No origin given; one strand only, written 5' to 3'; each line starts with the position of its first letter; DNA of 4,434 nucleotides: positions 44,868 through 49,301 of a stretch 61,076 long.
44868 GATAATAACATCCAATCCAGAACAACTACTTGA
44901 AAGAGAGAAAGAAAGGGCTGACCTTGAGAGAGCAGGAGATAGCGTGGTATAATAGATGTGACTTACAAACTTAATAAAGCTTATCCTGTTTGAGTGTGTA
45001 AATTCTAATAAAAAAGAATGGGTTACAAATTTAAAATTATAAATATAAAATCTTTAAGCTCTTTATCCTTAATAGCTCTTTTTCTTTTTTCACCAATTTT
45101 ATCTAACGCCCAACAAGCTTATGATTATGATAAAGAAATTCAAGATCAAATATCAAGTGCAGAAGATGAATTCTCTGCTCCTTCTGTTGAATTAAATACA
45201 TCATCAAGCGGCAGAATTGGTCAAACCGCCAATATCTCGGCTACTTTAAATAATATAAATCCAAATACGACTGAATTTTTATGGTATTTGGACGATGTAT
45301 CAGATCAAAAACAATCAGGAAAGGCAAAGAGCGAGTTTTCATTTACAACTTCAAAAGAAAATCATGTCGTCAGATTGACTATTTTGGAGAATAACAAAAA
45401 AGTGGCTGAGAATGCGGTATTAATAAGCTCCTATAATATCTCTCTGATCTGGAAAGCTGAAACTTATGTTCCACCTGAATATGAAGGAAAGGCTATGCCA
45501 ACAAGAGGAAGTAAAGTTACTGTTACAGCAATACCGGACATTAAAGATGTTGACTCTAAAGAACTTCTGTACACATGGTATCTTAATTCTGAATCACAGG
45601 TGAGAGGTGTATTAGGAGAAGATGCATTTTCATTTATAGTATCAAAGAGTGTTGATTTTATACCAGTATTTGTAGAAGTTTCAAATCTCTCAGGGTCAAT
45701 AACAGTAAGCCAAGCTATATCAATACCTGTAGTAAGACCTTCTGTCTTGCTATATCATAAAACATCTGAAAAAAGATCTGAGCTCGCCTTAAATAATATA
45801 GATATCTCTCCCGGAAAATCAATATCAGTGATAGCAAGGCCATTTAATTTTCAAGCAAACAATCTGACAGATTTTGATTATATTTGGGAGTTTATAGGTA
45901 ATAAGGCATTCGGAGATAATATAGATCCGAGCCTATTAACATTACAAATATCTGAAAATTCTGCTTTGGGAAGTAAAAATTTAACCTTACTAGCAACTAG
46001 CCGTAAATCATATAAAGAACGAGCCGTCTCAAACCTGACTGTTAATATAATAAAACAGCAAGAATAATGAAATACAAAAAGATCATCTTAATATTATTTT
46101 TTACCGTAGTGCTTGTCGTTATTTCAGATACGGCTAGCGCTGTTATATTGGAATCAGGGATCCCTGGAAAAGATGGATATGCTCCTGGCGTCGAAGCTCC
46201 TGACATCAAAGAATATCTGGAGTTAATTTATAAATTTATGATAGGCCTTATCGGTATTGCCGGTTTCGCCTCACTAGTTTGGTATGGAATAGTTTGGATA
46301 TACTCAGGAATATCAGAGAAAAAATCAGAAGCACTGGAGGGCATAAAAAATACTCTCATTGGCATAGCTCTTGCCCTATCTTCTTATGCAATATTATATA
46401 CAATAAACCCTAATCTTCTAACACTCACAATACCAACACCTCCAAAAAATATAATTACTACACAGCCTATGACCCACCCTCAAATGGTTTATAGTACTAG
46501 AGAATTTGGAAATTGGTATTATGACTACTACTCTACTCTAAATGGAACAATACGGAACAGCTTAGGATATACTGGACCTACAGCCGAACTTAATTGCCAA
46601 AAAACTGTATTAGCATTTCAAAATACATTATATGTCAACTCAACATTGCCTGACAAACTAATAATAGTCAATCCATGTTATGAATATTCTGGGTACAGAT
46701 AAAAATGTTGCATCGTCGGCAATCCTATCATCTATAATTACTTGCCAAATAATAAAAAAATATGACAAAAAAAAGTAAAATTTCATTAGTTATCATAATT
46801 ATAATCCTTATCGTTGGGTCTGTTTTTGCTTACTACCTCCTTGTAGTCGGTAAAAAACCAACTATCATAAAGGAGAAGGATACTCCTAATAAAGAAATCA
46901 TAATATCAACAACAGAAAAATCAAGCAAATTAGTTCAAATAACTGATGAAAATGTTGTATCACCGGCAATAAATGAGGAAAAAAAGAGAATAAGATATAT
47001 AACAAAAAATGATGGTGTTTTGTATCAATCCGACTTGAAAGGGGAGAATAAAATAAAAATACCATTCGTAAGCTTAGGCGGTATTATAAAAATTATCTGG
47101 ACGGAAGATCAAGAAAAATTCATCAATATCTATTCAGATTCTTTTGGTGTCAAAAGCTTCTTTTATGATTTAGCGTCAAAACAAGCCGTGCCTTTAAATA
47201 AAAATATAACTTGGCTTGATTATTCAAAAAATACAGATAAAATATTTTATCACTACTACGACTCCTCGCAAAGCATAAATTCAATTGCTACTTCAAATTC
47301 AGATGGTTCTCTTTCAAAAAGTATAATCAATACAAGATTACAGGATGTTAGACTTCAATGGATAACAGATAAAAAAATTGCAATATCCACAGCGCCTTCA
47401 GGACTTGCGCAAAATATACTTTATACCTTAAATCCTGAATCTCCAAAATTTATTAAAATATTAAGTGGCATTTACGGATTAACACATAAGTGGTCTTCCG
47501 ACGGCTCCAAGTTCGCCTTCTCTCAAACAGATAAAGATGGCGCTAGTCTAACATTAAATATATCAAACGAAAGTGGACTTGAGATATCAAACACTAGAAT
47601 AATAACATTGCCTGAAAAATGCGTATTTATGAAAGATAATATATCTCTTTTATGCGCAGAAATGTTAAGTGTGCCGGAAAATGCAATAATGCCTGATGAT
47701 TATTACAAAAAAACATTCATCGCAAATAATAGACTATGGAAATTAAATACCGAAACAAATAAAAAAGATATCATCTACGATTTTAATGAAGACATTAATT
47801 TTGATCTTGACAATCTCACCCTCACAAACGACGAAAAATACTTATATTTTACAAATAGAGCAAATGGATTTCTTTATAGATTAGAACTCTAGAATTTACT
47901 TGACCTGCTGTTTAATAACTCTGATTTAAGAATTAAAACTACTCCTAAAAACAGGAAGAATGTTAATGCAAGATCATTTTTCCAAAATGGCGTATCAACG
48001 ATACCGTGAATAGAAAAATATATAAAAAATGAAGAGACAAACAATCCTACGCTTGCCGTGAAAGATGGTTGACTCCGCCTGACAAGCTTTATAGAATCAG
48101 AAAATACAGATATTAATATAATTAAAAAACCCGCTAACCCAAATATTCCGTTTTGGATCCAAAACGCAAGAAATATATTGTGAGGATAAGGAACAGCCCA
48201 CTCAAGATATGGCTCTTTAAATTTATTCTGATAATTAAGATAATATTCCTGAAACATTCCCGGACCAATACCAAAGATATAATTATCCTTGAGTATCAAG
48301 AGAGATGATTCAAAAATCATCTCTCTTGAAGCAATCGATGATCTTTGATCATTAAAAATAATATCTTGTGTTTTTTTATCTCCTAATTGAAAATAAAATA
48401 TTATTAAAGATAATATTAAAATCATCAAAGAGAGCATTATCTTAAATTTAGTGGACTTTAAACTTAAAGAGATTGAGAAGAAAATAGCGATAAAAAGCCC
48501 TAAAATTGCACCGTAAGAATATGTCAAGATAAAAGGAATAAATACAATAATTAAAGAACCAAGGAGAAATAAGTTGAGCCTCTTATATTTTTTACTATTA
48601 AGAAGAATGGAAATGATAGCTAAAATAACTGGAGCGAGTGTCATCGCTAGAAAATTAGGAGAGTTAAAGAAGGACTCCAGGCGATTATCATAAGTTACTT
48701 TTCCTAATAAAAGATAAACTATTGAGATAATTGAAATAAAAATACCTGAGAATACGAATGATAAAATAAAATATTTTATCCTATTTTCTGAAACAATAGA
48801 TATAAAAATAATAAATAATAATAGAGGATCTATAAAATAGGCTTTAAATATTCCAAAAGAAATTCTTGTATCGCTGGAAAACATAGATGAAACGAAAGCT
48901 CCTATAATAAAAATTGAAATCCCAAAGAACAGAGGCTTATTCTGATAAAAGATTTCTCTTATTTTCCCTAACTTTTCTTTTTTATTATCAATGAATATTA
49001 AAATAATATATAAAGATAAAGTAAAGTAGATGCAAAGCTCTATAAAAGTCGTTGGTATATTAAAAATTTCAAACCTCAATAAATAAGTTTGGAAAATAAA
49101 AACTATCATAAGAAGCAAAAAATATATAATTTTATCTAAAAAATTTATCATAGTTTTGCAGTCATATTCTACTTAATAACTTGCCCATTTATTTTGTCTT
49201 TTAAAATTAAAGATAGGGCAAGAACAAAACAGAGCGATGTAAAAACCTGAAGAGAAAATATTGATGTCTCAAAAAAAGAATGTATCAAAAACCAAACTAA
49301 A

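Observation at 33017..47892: Minimal monoderm-type T4SS-like operon with no coupling protein, relaxase or VirB11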

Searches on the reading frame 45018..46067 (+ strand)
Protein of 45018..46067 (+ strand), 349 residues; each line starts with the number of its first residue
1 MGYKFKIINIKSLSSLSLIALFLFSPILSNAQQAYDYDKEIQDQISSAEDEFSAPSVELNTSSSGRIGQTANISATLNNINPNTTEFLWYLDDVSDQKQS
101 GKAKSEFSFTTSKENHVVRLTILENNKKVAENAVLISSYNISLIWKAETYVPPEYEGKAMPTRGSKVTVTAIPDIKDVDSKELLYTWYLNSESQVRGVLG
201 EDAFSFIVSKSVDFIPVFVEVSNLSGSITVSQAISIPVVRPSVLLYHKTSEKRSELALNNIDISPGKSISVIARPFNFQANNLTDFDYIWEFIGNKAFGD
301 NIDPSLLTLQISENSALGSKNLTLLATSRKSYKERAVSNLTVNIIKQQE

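Call 6: search_protein_families(library=pfam, proteins=[window:45018-46067:+], max_evalue=0.1)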
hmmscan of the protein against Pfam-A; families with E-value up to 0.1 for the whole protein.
window:45018-46067:+ (349 aa): 0 families

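Call 35: search_protein_families(library=ncbifam, proteins=[window:45018-46067:+], max_evalue=1)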
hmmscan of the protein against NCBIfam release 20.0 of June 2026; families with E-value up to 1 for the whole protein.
window:45018-46067:+ (349 aa): 1 family
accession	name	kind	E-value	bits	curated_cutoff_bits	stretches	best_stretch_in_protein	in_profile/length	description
NF047813.1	LIC13410_lipo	equivalog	0.1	12.7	180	1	75-127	63-115/123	LIC13410 family lipoprotein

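Call 41: find_homologous_proteins(query=window:45018-46067:+, max_evalue=0.001)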
Query window:45018-46067:+ (349 aa): 34 proteins with E <= 0.001 among 5075 candidates.
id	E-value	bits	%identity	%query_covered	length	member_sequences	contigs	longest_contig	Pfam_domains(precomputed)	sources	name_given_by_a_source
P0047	1.2e-218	743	100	100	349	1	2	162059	-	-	-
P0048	1.3e-129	450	61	99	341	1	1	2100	-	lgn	-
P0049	4.3e-124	432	62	93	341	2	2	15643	-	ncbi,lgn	-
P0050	8.9e-122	424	56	100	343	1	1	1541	-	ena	-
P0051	1.5e-116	407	57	97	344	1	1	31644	-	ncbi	-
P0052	6.1e-113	395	57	97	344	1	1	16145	-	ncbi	-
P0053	7.9e-113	395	55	98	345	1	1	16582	-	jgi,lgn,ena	-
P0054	3.5e-112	393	52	99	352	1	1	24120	-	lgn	-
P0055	3.8e-112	393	55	96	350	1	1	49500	-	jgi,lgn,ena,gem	-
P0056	4.1e-112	393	54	95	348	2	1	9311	-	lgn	-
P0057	1.3e-105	371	53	95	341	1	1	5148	-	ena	-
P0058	3.7e-102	360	50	97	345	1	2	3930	-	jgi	-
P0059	2.5e-101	357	53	93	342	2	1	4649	-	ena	-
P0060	5.9e-95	336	49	94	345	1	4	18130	-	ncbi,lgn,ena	-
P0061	1.5e-81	292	47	96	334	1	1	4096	-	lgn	-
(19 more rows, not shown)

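Call 53: predict_structure(alignment_id=A3)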
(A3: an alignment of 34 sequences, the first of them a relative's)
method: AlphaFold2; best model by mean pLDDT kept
length: 349 residues; sequences in the alignment: 34
mean_pLDDT: 86.0   pTM: 0.67
mean pLDDT of the five models: 86.0, 85.4, 84.2, 83.0, 82.3
residues with pLDDT >= 90: 225; 70-90: 72; 50-70: 33; < 50: 19
segments of 3 or more residues with pLDDT < 50: 1-7, 25-35
pLDDT, mean of each block of 10 residues (from residue 1): 44 59 48 52 67 86 87 94 94 95 94 93 95 92 94 88 94 91 95 90 94 94 89 94 88 79 93 93 92 92 88 93 94 91 85
secondary structure, 60 per line:
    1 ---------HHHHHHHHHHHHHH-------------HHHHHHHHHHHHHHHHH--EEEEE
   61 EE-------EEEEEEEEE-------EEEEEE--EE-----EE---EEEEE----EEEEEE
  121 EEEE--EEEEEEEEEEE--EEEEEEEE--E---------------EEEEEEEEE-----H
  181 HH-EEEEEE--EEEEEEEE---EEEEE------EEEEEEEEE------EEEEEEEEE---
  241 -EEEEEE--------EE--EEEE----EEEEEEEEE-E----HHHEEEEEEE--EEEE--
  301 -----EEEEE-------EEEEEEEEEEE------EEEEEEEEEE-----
elements in order: H10-23 H37-53 E56-62 E70-78 E86-91 E106-110 E115-124 E127-137 E140-147 E166-174 E184-189 E192-199 E203-207 E214-222 E229-237 E242-247 E260-263 E268-276 E286-292 E295-298 E306-310 E318-328 E335-344
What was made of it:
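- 45018..46067 (+): O8: secreted protein with a signal peptide, one helix and three tandem Ig-like beta-sandwich domains. AF2 pLDDT 86 (call 53).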

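Call 56: fold_search(model_id=the predicted structure, library=pdb)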
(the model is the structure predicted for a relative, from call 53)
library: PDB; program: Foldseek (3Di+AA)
matches with E <= 10: 1914; with E <= 0.001: 150
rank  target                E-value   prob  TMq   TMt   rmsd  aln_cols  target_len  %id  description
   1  3shs                  1.1e-09  1.00  0.25  0.28  15.2       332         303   11  Three N-terminal domains of the bacteriophage RB49 Highly Immunogenic Outer Capsid protein (Hoc) (released 2011-06-29)
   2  5fmv_B                7.9e-09  1.00  0.25  0.25  13.7       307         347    9  Crystal structure of human CD45 extracellular region, domains d1-d4 (released 2016-03-23)
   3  9rcs_A                9.7e-09  1.00  0.23  0.27  13.2       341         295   10  Cardioderma bat coronavirus KY43 receptor binding domain in complex with human CEACAM6 (released 2026-04-08)
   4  5oj2_A                1.5e-08  1.00  0.20  0.11  17.1       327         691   10  Crystal structure of the chicken MDGA1 ectodomain (released 2017-08-23)
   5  5k6y_A                1.8e-08  1.00  0.21  0.19  21.4       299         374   12  Sidekick-2 immunoglobulin domains 1-4, crystal form 2 (released 2016-09-28)
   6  5fmv_A                2.0e-08  1.00  0.24  0.24  13.7       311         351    9  Crystal structure of human CD45 extracellular region, domains d1-d4 (released 2016-03-23)
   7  5k6x_A                4.4e-08  1.00  0.22  0.20  21.7       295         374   13  Sidekick-2 immunoglobulin domains 1-4, crystal form 1 (released 2016-09-28)
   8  2y25_A                4.7e-08  1.00  0.29  0.31  12.5       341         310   10  Crystal structure of the myomesin domains My11-My13 (released 2011-12-21)
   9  5k6x_B                6.1e-08  1.00  0.22  0.21  21.9       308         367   12  Sidekick-2 immunoglobulin domains 1-4, crystal form 1 (released 2016-09-28)
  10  9flw_A                8.8e-08  1.00  0.24  0.18  12.9       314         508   11  CryoEM structure of the fragment-6 (3571-4078) in the grappling hook protein A (GhpA) in the bacterium Aureispira sp.  (released 2024-10-16)
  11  2yn5_A                9.2e-08  1.00  0.25  0.29  13.8       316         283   10  Structural insight into the giant calcium-binding adhesin SiiE: implications for the adhesion of Salmonella enterica t (released 2013-04-03)
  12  5k70_D                9.7e-08  1.00  0.22  0.22  21.7       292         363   12  Sidekick-2 immunoglobulin domains 1-4 H18R/N22S mutant (released 2016-09-28)
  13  5oj2_B                9.7e-08  1.00  0.19  0.11  17.0       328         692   10  Crystal structure of the chicken MDGA1 ectodomain (released 2017-08-23)
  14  2yn5_B                1.3e-07  1.00  0.25  0.28  13.8       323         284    9  Structural insight into the giant calcium-binding adhesin SiiE: implications for the adhesion of Salmonella enterica t (released 2013-04-03)
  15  8ayh_C                1.9e-07  1.00  0.23  0.15  17.3       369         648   10  Structure of Complement C5 in Complex with small molecule inhibitor and CVF (released 2022-12-21)
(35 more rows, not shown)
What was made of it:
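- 45018..46067 (+): Foldseek hits to Hoc, SiiE, GhpA and Ig/FnIII strings at E 1e-9 to 1e-6 (call 56).
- Checked: The triple beta-sandwich is confirmed by AF2 (pLDDT 86) plus Foldseek hits to tandem Ig/FnIII strings (calls 53, 56).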

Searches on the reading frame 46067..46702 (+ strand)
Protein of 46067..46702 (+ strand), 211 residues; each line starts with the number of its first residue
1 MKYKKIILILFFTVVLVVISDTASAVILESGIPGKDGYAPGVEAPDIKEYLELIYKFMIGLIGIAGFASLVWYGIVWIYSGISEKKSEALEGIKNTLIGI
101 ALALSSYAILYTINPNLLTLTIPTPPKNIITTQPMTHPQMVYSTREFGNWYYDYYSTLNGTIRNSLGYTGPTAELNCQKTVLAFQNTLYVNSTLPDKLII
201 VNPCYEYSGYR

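Call 6: search_protein_families(library=pfam, proteins=[window:46067-46702:+], max_evalue=0.1)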
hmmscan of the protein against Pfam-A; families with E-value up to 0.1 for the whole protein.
window:46067-46702:+ (211 aa): 1 family
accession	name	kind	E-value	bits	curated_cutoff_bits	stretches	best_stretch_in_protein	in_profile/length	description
PF18895.5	T4SS_pilin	-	1.2e-05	25.7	26.6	1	51-111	9-69/71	Type IV secretion system pilin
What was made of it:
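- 46067..46702 (+): O9: VirB2-like T4SS pilin (signal peptide plus hydrophobic hairpin) with an extra Cys-containing C-terminal domain of about 100 aa. T4SS_pilin 1.2e-5, 25.7 bits against 26.6 (call 6).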

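Call 35: search_protein_families(library=ncbifam, proteins=[window:46067-46702:+], max_evalue=1)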
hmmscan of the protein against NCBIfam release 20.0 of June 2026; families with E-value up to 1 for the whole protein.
window:46067-46702:+ (211 aa): 1 family
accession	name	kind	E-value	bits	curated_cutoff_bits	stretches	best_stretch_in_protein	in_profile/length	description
NF045849.1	ICE_MMCAP2_0565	equivalog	0.0023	17.6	40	1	52-111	11-74/80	Mbov_0395 family pilin-like conjugal transfer protein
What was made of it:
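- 46067..46702 (+): Weak hit to the mycoplasma ICE pilin-like family (call 35).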

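Call 68: search_protein_families(library=pfam, alignment_id=A6, max_evalue=0.001)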
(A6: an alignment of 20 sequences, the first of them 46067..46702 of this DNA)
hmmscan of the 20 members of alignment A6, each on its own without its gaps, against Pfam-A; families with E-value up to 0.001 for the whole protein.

A. member 1, window:46067-46702:+ (211 aa): 1 family
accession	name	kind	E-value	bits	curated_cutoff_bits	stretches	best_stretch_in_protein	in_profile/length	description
PF18895.5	T4SS_pilin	-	1.2e-05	25.7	26.6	1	51-111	9-69/71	Type IV secretion system pilin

B. families by the number of members that match (of 20 scanned): 1 family
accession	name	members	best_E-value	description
PF18895.5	T4SS_pilin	16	2.5e-19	Type IV secretion system pilin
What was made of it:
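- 46067..46702 (+): 16 of 20 family members match, best 2.5e-19 (call 68).
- A VirB2-like pilin is present (calls 6, 68).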

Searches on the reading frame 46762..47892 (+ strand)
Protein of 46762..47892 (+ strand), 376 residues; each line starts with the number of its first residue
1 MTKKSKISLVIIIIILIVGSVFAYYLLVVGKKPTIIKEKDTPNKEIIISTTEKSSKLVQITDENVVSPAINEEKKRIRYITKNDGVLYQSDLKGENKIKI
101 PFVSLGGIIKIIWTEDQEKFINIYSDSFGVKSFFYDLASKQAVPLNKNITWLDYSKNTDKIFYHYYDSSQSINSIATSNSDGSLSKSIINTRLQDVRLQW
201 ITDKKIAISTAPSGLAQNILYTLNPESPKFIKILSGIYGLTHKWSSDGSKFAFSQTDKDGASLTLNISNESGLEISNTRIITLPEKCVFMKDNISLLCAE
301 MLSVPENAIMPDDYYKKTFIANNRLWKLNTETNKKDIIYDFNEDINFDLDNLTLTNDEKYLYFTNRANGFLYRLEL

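Call 6: search_protein_families(library=pfam, proteins=[window:46762-47892:+], max_evalue=0.1)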
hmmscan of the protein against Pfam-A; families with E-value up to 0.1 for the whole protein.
window:46762-47892:+ (376 aa): 0 families

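Call 35: search_protein_families(library=ncbifam, proteins=[window:46762-47892:+], max_evalue=1)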
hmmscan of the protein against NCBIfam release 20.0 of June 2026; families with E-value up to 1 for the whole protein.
window:46762-47892:+ (376 aa): 1 family
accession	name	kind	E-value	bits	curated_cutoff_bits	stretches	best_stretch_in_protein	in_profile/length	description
NF047941.1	TatB_Rickett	equivalog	0.3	11.3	75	0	7-90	4-80/84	Sec-independent protein translocase subunit TatB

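Call 40: find_homologous_proteins(query=window:46762-47892:+, max_evalue=0.001)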
Query window:46762-47892:+ (376 aa): 36 proteins with E <= 0.001 among 5238 candidates.
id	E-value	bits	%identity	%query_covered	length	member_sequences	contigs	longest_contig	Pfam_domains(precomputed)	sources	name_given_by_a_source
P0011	3.6e-241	817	100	100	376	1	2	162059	-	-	-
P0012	3.2e-166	571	67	100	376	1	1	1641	-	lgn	-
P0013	5.2e-163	560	67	100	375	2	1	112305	-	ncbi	-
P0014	5.3e-143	494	57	100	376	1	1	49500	-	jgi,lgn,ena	-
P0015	5.2e-140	485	59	100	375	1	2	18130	-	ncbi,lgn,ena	-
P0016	5.6e-140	484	59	100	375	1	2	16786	-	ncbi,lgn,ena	-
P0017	9.3e-140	484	56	100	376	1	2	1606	-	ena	-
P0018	1.1e-139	483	57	100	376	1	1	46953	-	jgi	jgi:hypothetical protein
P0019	5.2e-138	478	58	100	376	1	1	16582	-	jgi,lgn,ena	-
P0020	3.6e-135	469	56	100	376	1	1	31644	-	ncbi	-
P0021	7.8e-134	464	56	95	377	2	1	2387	-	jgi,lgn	-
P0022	1.8e-129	450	56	94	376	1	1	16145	-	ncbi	-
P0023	8.7e-122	425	54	100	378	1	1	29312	PF26549.1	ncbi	-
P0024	2.0e-120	420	52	100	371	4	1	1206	-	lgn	-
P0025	4.3e-120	419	53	95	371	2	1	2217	-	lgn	-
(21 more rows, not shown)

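Call 46: search_protein_families(library=pfam, alignment_id=A2, max_evalue=0.01)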
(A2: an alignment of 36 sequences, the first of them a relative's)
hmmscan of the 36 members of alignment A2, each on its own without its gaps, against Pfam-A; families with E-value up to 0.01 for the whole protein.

A. member 1, P0011 (376 aa): 0 families

B. families by the number of members that match (of 36 scanned): 14 families
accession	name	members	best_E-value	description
PF08662.17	eIF2A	14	0.00012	Eukaryotic translation initiation factor eIF2A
PF07676.18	PD40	5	5e-08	WD40-like Beta Propeller Repeat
PF16755.11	Beta-prop_NUP159_NUP214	3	0.00026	NUP159/214 beta propeller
PF23775.1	Beta-prop_RIG_2nd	3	0.0039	RIG second beta-propeller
PF00930.27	DPPIV_N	2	0.00016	Dipeptidyl peptidase IV (DPP IV) N-terminal region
PF02897.21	Peptidase_S9_N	1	3.1e-05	Prolyl oligopeptidase, N-terminal beta-propeller domain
PF08239.17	SH3_3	1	0.00097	Bacterial SH3 domain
PF08191.17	LRR_adjacent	1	0.0012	LRR adjacent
PF25460.1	Beta-prop_Aladin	1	0.0019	Aladin seven-bladed propeller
PF23377.1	Beta-prop_IFT122_2nd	1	0.0055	IFT122 second beta-propeller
PF05138.18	PaaA_PaaC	1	0.008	Phenylacetic acid catabolic protein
PF23064.1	CUB_M02D8_5_5th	1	0.0085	M02D8_5-like, fifth CUB domain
PF11346.13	DUF3149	1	0.0099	Protein of unknown function (DUF3149)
PF23586.2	Beta-prop_NWD2_C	1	0.0099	NWD2 C-terminal beta-propeller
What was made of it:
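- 46762..47892 (+): O10: N-terminally membrane-anchored extracellular beta-propeller. It is the last gene and is convergent with a Wzy-like gene. Homologues carry PD40 and other propeller Pfams (calls 40, 46).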

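Call 51: predict_structure(alignment_id=A2)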
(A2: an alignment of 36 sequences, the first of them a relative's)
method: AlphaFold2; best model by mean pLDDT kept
length: 376 residues; sequences in the alignment: 36
mean_pLDDT: 88.6   pTM: 0.80
mean pLDDT of the five models: 88.6, 88.6, 88.3, 87.6, 87.6
residues with pLDDT >= 90: 289; 70-90: 58; 50-70: 5; < 50: 24
segments of 3 or more residues with pLDDT < 50: 30-53
pLDDT, mean of each block of 10 residues (from residue 1): 76 89 72 34 32 71 94 94 91 94 85 93 90 93 92 89 93 94 94 91 93 94 94 96 96 97 97 95 97 96 94 94 96 94 91 95 96 96
secondary structure, 60 per line:
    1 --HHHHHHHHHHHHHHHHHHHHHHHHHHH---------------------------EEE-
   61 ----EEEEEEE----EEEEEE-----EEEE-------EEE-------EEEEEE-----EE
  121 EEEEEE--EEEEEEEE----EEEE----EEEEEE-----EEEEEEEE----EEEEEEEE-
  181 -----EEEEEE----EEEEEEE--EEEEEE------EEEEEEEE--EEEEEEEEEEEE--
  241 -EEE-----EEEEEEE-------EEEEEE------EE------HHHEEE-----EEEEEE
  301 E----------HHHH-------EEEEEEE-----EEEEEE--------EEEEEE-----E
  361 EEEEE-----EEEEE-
elements in order: H3-29 E57-59 E65-71 E76-81 E87-90 E98-100 E108-113 E119-126 E129-136 E141-144 E149-154 E160-167 E172-179 E186-191 E196-202 E205-210 E217-224 E227-238 E242-244 E250-256 E264-269 E287-289 E295-301 H312-315 E323-329 E335-340 E349-354 E360-365 E371-375
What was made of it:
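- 46762..47892 (+): AF2 pLDDT 88.6, with a helix at 3-29 and a propeller at 57-375 (call 51).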

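Call 55: fold_search(model_id=the predicted structure, library=pdb)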
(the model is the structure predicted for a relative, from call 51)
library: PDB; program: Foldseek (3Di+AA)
matches with E <= 10: 1709; with E <= 0.001: 1289
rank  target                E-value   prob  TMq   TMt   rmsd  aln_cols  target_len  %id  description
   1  1k32_A                3.2e-11  1.00  0.54  0.23   9.2       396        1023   13  Crystal structure of the tricorn protease (released 2001-12-05)
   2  3c5m_A                9.1e-11  1.00  0.61  0.61   6.0       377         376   12  Crystal structure of oligogalacturonate lyase (VPA0088) from Vibrio parahaemolyticus. Northeast Structural Genomics Co (released 2008-02-26)
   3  3pe7                  1.0e-10  1.00  0.59  0.59   5.5       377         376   13  Oligogalacturonate lyase in complex with manganese (released 2010-11-03)
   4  8ova_A7               1.1e-10  1.00  0.55  0.64   5.3       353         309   13  CRYO-EM STRUCTURE OF TRYPANOSOMA BRUCEI PROCYCLIC FORM 80S RIBOSOME : PARENTAL STRAIN (released 2023-11-29)
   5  5mzh_A                1.4e-10  1.00  0.53  0.50   5.7       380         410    8  Crystal structure of ODA16 from Chlamydomonas reinhardtii (released 2017-03-22)
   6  3c5m_B                1.9e-10  1.00  0.62  0.62   5.3       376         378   12  Crystal structure of oligogalacturonate lyase (VPA0088) from Vibrio parahaemolyticus. Northeast Structural Genomics Co (released 2008-02-26)
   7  9ijj_R                3.5e-10  1.00  0.56  0.47   4.7       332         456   10  In situ structure of the central apparatus in mouse sperm axoneme. (released 2025-06-04)
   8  8x8n_B                3.9e-10  1.00  0.55  0.60  14.7       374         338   12  Cryo-EM structure of the octreotide-bound Somatostatin receptor 5-Gi protein complex (released 2024-06-12)
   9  3frx_C                6.5e-10  1.00  0.56  0.66   5.2       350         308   12  Crystal Structure of the Yeast Orthologue of RACK1, Asc1. (released 2009-02-17)
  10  5mzh_B                6.5e-10  1.00  0.54  0.50   7.4       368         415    9  Crystal structure of ODA16 from Chlamydomonas reinhardtii (released 2017-03-22)
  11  3frx_D                6.9e-10  1.00  0.55  0.65   4.9       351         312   12  Crystal Structure of the Yeast Orthologue of RACK1, Asc1. (released 2009-02-17)
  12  8s9p_B                7.3e-10  1.00  0.40  0.18  21.3       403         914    9  1:1:1 agrin/LRP4/MuSK complex (released 2023-05-17)
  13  3wj9_A                7.6e-10  1.00  0.41  0.39   9.6       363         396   11  Crystal structure of the eukaryotic initiation factor (released 2014-03-12)
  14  5jrl_A                8.0e-10  1.00  0.31  0.21  13.3       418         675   11  Crystal Structure of the Sphingopyxin I Lasso Peptide Isopeptidase SpI-IsoP (Native) (released 2016-09-14)
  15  4aow_A                8.9e-10  1.00  0.54  0.65   5.2       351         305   13  Crystal structure of the human Rack1 protein at a resolution of 2.45 angstrom (released 2012-08-08)
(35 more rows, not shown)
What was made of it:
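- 46762..47892 (+): Foldseek hits to tricorn, oligogalacturonate lyase, WD40 and TolB (call 55).
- Checked: The propeller is confirmed by AF2 (pLDDT 88.6) plus Foldseek hits to tricorn, WD40 and TolB (calls 51, 55), and homologues carry PD40 (calls 40, 46).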

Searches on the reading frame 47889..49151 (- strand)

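Call 9: search_protein_families(library=pfam, proteins=[window:47889-49151:-], max_evalue=0.01)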
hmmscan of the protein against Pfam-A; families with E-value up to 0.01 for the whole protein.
window:47889-49151:- (420 aa): 1 family
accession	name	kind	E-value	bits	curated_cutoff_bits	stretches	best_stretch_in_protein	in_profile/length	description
PF04932.20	Wzy_C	-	8.1e-20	71.6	31.7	1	200-343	3-149/149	O-Antigen ligase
